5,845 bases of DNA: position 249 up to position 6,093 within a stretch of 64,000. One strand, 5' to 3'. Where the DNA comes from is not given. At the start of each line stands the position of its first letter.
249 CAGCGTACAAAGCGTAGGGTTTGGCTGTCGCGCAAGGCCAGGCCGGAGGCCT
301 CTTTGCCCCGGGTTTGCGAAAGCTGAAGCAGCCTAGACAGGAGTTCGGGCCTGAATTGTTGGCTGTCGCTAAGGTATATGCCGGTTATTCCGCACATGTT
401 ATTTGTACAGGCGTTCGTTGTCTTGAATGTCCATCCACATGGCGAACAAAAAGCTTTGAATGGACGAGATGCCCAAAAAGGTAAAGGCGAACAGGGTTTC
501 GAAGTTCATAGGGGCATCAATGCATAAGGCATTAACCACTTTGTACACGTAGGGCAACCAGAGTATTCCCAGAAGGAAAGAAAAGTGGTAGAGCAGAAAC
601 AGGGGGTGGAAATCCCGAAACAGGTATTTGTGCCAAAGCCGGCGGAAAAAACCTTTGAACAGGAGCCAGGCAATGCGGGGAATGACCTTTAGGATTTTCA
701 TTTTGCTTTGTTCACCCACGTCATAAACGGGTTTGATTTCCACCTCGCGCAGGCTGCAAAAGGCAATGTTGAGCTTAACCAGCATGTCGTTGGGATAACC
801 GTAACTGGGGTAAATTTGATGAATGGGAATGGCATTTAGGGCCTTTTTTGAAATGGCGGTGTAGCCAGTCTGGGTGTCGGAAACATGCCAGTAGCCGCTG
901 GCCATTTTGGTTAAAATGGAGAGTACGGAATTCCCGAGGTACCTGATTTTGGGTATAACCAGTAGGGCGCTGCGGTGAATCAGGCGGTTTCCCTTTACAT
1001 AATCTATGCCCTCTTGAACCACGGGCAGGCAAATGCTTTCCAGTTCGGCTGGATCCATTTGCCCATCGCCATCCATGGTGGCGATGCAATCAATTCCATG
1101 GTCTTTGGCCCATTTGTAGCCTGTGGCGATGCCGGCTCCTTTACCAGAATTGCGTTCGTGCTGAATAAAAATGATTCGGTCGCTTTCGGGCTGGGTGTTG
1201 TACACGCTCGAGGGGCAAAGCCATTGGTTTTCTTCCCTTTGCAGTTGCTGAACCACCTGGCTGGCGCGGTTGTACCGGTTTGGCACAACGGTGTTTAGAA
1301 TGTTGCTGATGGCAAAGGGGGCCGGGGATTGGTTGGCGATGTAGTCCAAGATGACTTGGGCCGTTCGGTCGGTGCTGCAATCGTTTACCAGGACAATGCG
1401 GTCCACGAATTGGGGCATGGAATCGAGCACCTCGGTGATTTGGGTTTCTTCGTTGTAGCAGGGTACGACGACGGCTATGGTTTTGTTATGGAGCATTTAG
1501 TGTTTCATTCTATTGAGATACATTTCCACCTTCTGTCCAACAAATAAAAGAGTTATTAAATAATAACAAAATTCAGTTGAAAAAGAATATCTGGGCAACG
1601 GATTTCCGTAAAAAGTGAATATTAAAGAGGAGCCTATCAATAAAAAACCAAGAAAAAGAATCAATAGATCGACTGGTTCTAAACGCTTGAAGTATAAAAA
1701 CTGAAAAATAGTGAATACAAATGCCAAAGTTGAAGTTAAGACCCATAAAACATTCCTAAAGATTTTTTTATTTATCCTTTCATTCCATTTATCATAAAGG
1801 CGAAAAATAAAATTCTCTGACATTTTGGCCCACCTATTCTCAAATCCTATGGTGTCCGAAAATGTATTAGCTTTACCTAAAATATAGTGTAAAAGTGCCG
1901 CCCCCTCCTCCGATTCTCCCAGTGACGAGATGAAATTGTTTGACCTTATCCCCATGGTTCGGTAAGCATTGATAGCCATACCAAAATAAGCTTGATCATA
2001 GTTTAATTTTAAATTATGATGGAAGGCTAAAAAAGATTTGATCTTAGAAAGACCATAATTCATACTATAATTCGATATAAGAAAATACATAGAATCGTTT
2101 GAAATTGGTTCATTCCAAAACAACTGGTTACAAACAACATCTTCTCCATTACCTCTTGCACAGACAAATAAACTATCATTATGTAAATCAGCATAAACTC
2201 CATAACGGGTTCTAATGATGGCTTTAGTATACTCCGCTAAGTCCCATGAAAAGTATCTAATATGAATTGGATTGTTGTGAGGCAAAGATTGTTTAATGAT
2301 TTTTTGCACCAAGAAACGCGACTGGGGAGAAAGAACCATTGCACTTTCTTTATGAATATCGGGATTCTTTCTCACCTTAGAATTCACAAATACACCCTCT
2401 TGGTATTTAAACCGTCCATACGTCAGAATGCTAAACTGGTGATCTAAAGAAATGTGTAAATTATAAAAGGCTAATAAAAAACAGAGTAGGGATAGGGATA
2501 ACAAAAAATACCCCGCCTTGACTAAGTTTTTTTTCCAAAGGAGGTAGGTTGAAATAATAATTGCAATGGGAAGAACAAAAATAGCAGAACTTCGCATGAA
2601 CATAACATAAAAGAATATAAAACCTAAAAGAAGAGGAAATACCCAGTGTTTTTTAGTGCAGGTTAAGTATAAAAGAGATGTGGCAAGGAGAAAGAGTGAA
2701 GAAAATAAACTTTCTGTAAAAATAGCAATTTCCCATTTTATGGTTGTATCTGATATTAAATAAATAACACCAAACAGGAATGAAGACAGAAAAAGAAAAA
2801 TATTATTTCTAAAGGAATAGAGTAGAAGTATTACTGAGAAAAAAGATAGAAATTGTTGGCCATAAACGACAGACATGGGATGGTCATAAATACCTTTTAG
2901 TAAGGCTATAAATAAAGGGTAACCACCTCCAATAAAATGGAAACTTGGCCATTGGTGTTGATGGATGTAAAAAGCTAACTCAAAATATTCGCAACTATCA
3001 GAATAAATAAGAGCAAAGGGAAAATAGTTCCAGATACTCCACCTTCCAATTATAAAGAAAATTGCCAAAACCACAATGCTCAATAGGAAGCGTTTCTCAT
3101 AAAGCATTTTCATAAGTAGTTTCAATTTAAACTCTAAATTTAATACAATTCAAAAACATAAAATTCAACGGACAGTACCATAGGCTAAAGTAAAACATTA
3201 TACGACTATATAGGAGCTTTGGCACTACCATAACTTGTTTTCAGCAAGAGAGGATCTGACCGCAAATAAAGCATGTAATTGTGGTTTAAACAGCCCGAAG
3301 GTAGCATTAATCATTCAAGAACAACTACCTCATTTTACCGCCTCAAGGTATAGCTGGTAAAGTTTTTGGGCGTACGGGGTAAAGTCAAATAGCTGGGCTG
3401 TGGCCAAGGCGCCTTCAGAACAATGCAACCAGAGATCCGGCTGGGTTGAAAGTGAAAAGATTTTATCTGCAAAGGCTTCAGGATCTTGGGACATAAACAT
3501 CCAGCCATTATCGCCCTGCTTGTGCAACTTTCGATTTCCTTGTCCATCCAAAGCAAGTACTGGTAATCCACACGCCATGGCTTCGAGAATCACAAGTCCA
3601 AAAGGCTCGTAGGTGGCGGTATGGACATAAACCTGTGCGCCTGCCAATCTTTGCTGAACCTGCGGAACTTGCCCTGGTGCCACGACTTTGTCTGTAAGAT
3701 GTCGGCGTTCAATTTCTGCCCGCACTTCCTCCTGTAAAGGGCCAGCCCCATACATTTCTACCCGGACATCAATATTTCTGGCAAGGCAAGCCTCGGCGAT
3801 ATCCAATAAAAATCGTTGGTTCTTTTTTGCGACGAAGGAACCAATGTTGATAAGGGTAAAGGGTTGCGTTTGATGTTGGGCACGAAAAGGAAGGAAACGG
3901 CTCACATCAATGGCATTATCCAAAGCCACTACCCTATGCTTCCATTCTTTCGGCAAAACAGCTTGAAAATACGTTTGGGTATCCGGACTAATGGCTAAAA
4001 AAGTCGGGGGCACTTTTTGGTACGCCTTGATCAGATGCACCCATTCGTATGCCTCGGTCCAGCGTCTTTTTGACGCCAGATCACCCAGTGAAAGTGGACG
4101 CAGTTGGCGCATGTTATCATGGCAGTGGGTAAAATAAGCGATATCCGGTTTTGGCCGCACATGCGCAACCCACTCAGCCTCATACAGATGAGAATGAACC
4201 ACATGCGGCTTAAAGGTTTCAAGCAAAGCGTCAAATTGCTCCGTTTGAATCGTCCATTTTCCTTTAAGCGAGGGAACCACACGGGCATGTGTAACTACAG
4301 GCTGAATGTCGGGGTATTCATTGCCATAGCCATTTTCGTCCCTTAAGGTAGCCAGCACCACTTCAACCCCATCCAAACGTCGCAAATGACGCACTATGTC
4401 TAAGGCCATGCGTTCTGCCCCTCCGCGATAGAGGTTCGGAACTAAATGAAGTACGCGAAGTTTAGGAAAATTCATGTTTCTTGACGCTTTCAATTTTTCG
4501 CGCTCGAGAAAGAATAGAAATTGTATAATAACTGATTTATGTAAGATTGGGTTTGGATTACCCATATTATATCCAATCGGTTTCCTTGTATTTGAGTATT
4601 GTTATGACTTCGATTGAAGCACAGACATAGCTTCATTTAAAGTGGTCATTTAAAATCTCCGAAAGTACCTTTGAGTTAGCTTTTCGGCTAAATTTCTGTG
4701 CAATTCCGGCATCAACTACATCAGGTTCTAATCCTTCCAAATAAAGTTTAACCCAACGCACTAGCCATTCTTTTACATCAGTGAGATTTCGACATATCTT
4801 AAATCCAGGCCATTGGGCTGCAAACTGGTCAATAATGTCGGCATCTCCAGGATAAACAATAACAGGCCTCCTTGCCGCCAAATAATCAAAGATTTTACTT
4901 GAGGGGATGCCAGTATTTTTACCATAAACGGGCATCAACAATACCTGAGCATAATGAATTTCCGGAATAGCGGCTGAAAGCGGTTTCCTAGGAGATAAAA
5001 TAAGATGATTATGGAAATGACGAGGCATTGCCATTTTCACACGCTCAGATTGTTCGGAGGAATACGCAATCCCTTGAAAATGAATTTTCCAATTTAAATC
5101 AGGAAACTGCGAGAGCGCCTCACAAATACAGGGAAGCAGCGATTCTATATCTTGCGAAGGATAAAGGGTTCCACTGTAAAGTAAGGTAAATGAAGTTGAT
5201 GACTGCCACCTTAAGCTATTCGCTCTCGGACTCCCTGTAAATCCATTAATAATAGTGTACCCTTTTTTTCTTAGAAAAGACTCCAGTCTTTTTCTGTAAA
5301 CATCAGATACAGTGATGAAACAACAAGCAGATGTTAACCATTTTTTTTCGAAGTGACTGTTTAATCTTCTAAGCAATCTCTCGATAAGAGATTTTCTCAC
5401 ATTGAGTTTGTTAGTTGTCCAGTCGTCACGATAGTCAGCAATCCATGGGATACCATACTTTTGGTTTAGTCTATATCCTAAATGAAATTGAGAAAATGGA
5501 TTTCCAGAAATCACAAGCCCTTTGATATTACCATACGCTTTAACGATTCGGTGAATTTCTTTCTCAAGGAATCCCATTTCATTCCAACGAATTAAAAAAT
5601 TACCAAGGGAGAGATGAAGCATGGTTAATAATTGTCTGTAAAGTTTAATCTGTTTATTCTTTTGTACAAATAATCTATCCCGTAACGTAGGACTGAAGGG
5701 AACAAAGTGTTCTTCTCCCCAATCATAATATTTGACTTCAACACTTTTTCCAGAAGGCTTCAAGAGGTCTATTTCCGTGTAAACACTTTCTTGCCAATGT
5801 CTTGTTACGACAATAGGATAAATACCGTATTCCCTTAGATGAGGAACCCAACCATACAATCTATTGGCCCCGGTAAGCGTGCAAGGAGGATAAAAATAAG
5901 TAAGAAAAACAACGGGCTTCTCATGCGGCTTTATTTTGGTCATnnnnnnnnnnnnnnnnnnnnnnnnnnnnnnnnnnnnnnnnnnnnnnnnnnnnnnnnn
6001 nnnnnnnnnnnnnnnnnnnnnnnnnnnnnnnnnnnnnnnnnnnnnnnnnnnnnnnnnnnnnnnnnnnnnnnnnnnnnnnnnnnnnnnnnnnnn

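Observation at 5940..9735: Acetamidino-sugar (WbuXYZ-type) module in which the HisH glutaminase is fused to a GT4 glycosyltransferase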

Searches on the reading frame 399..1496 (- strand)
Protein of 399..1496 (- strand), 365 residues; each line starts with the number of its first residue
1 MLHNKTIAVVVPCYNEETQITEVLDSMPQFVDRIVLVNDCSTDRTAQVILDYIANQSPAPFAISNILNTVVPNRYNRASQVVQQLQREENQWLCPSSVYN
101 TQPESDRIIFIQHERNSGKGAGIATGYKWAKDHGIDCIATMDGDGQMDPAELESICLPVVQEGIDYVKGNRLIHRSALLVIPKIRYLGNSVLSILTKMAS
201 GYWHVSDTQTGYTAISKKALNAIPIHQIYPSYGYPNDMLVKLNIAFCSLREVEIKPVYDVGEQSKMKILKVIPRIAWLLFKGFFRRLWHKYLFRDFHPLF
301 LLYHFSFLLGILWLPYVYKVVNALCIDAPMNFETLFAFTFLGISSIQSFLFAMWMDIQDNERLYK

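Call 7: search_protein_families(library=pfam, proteins=[window:399-1496:-], max_evalue=0.01)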
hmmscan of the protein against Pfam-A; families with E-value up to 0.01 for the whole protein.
window:399-1496:- (365 aa): 2 families
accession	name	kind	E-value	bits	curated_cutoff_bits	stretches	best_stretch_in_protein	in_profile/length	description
PF00535.33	Glycos_transf_2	-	8.4e-22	78.3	23.3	2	104-221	51-165/168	Glycosyl transferase family 2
PF13641.12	Glyco_tranf_2_3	-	0.0018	18.8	27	0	7-49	3-48/230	Glycosyltransferase like family 2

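Call 8: search_protein_families(library=ncbifam, proteins=[window:399-1496:-], max_evalue=0.01)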
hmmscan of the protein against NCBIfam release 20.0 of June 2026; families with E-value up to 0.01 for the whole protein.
window:399-1496:- (365 aa): 13 families
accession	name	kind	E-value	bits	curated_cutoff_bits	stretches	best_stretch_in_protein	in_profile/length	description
NF058614.1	PPMAGASynPpgS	equivalog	1.6e-15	57.2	370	2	8-52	3-47/226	polyprenyl-phospho-N-acetylgalactosaminyl synthase PpgS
TIGR04182.1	glyco_TIGR04182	equivalog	3.5e-12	46.3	325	1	115-226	56-162/293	S-layer glycoprotein N-glycosyltransferase AglJ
TIGR03937.1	PgaC_IcaA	equivalog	1.9e-11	43.6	422.3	2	3-58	43-100/407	poly-beta-1,6-N-acetyl-D-glucosamine synthase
NF047588.1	GlcsyltransPgfSStrep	equivalog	2.9e-10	39.8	500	1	104-223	58-167/308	glycosyltransferase PgfS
NF041391.1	DPhHxTase_Halo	equivalog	1.5e-08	33.9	375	1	134-254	68-181/213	dolichyl-phosphate hexose transferase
NF007986.1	PRK10714.1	equivalog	2.5e-06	26.7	529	0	5-68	6-73/316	undecaprenyl-phosphate 4-deoxy-4-formamido-L-arabinose transferase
TIGR04283.1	glyco_like_mftF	equivalog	6.2e-05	22.7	182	1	7-93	1-76/221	TIGR04283 family arsenosugar biosynthesis glycosyltransferase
NF007482.0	PRK10073.1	equivalog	0.00013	21.1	423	1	4-55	5-59/334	glycosyltransferase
NF038302.1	EPS_HpsE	equivalog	0.00015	20.8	300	1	7-57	3-59/307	hormogonium polysaccharide biosynthesis glycosyltransferase HpsE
NF047683.1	TeichurnBiosyTuaG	equivalog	0.00018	21.3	400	1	4-52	5-56/252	teichuronic acid biosynthesis protein TuaG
NF010496.0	PRK13915.1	equivalog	0.00018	20.7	262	1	4-49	30-81/307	glucosyl-3-phosphoglycerate synthase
TIGR04195.1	S_glycosyl_SunS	equivalog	0.0088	14.9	350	0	6-49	58-101/421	SunS family peptide S-glycosyltransferase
TIGR03965.1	mycofact_glyco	equivalog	0.0094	14.9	280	0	5-47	74-121/467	mycofactocin biosynthesis glycosyltransferase MftF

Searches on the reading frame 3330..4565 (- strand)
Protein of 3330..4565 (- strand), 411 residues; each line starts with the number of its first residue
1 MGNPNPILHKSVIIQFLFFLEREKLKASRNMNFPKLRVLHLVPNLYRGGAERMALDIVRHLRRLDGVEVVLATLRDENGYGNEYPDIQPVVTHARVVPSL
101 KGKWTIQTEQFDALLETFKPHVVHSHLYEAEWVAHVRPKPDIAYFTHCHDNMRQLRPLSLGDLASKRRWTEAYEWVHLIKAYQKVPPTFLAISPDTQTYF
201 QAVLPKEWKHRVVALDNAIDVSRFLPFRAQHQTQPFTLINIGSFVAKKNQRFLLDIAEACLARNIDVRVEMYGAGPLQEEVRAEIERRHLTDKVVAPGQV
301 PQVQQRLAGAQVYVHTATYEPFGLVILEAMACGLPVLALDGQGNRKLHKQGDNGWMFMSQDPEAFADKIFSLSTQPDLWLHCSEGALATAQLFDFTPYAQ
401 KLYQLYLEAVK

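Call 7: search_protein_families(library=pfam, proteins=[window:3330-4565:-], max_evalue=0.01)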
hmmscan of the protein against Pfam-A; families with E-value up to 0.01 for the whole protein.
window:3330-4565:- (411 aa): 6 families
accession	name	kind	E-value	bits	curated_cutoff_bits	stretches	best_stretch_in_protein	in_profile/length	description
PF00534.26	Glycos_transf_1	-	7.8e-31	107.3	26.4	1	227-384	7-167/172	Glycosyl transferases group 1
PF13692.12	Glyco_trans_1_4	-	4.5e-29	102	27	1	237-373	3-140/142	Glycosyl transferases group 1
PF13439.12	Glyco_transf_4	-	9.3e-16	58.7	28.5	1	48-223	2-170/170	Glycosyltransferase Family 4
PF13579.12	Glyco_trans_4_4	-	2.1e-11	44.8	29.7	1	48-209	1-151/158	Glycosyl transferase 4-like domain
PF20706.3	GT4-conflict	-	1.6e-05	24.5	26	1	299-340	271-312/385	Family 4 Glycosyltransferase in conflict systems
PF13524.12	Glyco_trans_1_2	-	0.00068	20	25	1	263-386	11-125/144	Glycosyl transferase-like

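Call 8: search_protein_families(library=ncbifam, proteins=[window:3330-4565:-], max_evalue=0.01)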
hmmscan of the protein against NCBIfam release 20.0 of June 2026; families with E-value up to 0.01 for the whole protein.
window:3330-4565:- (411 aa): 34 families (the best 25 are shown)
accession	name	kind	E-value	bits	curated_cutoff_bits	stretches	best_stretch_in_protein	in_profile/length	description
NF041876.1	EPS_EpsE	equivalog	3.2e-23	82.6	400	1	220-389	199-375/389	exopolysaccharide biosynthesis GT4 family glycosyltransferase EpsE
TIGR03088.1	stp2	hypoth_equivalog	1.1e-19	70.7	409.05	1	38-377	4-340/374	TIGR03088 family PEP-CTERM/XrtA system glycosyltransferase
TIGR03999.1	thiol_BshA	equivalog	1.3e-19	70.4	273.7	1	211-409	168-373/375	N-acetyl-alpha-D-glucosaminyl L-malate synthase BshA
TIGR02472.1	sucr_P_syn_N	equivalog_domain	1.3e-17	63.8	576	1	294-390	324-421/439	sucrose-phosphate synthase, putative, glycosyltransferase domain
NF047880.1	glyco_SdgA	exception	1.6e-16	59.9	800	1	233-397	313-478/488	serine-aspartate repeat adhesin O-glycosyltransferase SdgA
TIGR04063.1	stp3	hypoth_equivalog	3.7e-14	52.4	442.05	1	212-384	182-369/397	TIGR04063 family PEP-CTERM/XrtA system glycosyltransferase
NF047881.1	glyco_SdgB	exception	3.7e-13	49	800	1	230-393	316-480/496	serine-aspartate repeat adhesin O-glycosyltransferase SdgB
NF038229.1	Glyco4_Geo_Pelo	equivalog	5.1e-13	48.8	400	1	207-408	130-335/338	GPMC system family 4 glycosyltransferase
NF041879.1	EPS_EpsH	equivalog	5.5e-12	45.1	800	1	204-347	204-350/431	exopolysaccharide biosynthesis glycosyltransferase EpsH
TIGR04005.1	wcaL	equivalog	7.3e-12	44.8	537.6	1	217-373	204-368/406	colanic acid biosynthesis glycosyltransferase WcaL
NF053787.1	GlcN_PG_synth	equivalog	8e-12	44.7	480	1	300-405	252-355/361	N-acetylglucosaminyl phosphatidylglycerol synthase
NF050063.1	ProtGlycPglJ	equivalog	9.4e-12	44.8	500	1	215-402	173-359/363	N-acetylgalactosamine-N,N'-diacetylbacillosaminyl-diphospho-undecaprenol 4-alpha-N-acetylgalactosaminyltransferase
TIGR03449.1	mycothiol_MshA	equivalog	4e-11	42.5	462.5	1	306-410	300-404/406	D-inositol-3-phosphate glycosyltransferase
TIGR02468.1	sucrsPsyn_pln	equivalog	4.7e-11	41.2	1143.95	1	299-398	560-660/1051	sucrose-phosphate synthase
TIGR02149.1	glgA_Coryne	subfamily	9.4e-11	41.5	302.4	1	187-406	146-387/391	glycogen synthase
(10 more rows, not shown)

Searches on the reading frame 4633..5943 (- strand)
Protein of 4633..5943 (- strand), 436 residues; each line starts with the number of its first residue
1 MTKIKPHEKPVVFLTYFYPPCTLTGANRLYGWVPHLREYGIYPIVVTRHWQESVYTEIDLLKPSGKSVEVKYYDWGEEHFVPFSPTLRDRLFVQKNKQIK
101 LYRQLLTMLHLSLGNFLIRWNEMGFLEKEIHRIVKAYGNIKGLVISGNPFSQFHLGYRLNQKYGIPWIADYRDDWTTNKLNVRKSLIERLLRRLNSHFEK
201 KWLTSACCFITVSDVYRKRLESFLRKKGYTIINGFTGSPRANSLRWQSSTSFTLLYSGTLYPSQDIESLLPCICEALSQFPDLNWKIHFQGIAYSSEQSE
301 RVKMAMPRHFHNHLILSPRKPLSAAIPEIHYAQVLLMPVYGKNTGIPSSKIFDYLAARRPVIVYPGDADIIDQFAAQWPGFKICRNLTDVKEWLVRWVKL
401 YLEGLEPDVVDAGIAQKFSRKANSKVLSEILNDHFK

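Call 7: search_protein_families(library=pfam, proteins=[window:4633-5943:-], max_evalue=0.01)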
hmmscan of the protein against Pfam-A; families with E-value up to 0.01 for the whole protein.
window:4633-5943:- (436 aa): 2 families
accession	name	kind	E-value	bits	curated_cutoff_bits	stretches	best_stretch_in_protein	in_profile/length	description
PF13439.12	Glyco_transf_4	-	0.0028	18.2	28.5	0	144-232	76-163/170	Glycosyltransferase Family 4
PF05729.18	NACHT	-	0.0085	16.4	26.7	0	190-244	106-160/167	NACHT domain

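Call 8: search_protein_families(library=ncbifam, proteins=[window:4633-5943:-], max_evalue=0.01)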
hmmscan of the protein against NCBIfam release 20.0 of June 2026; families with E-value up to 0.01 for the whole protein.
window:4633-5943:- (436 aa): 0 families

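Call 47: search_solved_structures(query=window:4633-5943:-, max_evalue=1)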
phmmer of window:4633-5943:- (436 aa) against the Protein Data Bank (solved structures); distinct sequences matched with E-value up to 1: 1.
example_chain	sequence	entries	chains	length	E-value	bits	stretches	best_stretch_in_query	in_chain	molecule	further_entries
7mcc_A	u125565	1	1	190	0.091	15.1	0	275-313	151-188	AI-designed TIM-barrel F2C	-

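Call 67: find_homologous_proteins(query=window:4633-5943:-, max_evalue=0.00001)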
Query window:4633-5943:- (436 aa): 624 proteins with E <= 0.00001 among 4653 candidates; the best 120 are listed.
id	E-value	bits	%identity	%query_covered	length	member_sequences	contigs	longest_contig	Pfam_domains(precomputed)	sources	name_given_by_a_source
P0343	8.9e-200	683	66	100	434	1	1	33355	-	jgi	jgi:glycosyltransferase involved in cell wall biosynthesis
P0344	3.1e-163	562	56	100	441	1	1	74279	-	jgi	-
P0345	1.8e-84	303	35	97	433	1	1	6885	-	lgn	-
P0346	6.2e-83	298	37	98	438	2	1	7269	-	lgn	-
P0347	3.5e-82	295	37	98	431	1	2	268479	-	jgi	jgi:glycosyltransferase involved in cell wall biosynthesis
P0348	1.1e-80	290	35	98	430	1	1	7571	PF00534.27,PF13692.13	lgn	-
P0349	3.2e-79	285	36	97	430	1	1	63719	PF13579.13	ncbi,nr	ncbi:MAG: hypothetical protein KDD36_02200 [Flavobacteriales bacterium]|nr:hypothetical protein [Fla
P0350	1.7e-78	283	35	97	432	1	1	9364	-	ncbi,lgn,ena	-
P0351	2.8e-78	282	34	90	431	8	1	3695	-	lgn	-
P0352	4.5e-78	282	34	98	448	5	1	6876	-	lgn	-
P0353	4.5e-78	282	36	97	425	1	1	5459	-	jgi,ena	jgi:glycosyltransferase involved in cell wall biosynthesis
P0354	1.5e-77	280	33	97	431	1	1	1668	-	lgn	-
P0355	1.9e-77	279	34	96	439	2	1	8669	-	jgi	jgi:hypothetical protein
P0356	2.1e-77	279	37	83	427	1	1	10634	-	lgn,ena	-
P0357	2.2e-77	279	34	97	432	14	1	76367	-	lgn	-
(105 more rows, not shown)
